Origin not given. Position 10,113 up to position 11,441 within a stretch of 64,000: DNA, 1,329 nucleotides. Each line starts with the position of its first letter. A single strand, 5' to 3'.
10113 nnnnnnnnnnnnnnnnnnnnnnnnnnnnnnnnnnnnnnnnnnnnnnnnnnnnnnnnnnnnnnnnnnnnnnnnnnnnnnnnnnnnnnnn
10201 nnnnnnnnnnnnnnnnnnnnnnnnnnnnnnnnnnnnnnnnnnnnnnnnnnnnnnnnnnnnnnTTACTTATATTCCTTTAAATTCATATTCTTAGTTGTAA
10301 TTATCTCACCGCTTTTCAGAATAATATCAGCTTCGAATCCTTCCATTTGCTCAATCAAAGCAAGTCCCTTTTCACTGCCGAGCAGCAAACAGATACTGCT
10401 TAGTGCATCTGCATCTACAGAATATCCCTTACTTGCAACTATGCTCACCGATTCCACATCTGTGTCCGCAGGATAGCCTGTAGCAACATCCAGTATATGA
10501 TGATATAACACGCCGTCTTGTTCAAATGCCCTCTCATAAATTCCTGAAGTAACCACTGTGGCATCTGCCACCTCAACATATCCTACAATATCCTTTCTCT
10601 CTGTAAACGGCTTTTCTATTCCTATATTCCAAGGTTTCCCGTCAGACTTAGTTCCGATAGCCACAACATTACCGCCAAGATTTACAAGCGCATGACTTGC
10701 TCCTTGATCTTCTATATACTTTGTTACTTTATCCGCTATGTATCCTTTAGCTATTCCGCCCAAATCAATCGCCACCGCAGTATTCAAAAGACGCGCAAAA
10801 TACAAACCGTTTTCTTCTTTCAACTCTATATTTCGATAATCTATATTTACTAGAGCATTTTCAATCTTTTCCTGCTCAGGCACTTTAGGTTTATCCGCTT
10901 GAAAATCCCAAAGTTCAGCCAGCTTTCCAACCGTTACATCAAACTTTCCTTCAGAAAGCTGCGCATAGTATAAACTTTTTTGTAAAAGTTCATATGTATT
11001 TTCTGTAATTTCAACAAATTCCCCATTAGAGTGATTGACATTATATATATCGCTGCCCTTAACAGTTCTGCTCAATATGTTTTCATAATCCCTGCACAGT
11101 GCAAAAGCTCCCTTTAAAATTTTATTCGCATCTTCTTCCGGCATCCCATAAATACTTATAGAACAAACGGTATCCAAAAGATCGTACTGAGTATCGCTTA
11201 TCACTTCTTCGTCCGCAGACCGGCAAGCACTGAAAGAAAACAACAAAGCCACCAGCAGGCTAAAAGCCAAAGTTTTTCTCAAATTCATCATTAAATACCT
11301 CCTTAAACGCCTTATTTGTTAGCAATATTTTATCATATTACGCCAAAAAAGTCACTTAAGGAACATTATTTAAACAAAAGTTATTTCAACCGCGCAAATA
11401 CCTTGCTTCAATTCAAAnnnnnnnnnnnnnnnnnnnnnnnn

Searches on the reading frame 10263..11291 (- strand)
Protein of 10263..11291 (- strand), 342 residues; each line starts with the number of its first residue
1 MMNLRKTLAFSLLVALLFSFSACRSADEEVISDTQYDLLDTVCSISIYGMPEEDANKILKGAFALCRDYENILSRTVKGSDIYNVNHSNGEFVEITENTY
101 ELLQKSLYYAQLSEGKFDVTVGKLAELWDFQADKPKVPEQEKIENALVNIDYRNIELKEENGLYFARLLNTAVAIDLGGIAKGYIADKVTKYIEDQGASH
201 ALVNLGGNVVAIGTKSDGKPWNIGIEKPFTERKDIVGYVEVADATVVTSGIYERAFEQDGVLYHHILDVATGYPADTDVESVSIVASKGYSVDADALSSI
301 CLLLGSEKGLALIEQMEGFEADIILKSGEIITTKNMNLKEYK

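Call 28: search_protein_families(library=ncbifam, proteins=[window:10263-11291:-], max_evalue=0.001)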
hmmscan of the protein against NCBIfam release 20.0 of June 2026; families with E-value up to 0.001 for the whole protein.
window:10263-11291:- (342 aa): 1 family
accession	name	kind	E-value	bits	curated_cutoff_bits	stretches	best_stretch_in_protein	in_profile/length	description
NF007774.0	PRK10461.1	equivalog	2.3e-38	132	498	1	13-333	10-336/351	FAD:protein FMN transferase ApbE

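Call 47: search_protein_families(library=pfam, proteins=[window:10263-11291:-], max_evalue=0.00001)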
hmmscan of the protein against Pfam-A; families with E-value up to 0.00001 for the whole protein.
window:10263-11291:- (342 aa): 1 family
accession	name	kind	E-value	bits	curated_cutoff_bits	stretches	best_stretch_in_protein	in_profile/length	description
PF02424.20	ApbE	-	3.3e-85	286.3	25.6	1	39-321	1-264/266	ApbE family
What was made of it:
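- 10263..11291 (-): ApbE flavin transferase (Pfam 286 bits), about 8.6 kb downstream of the disrupted gene. calls 28, 47
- On Multi-flavinylated extracytosolic FMN_bind proteins (ApbE substrates): Window 10263..11291 matches Pfam ApbE at 286 bits (call 47).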
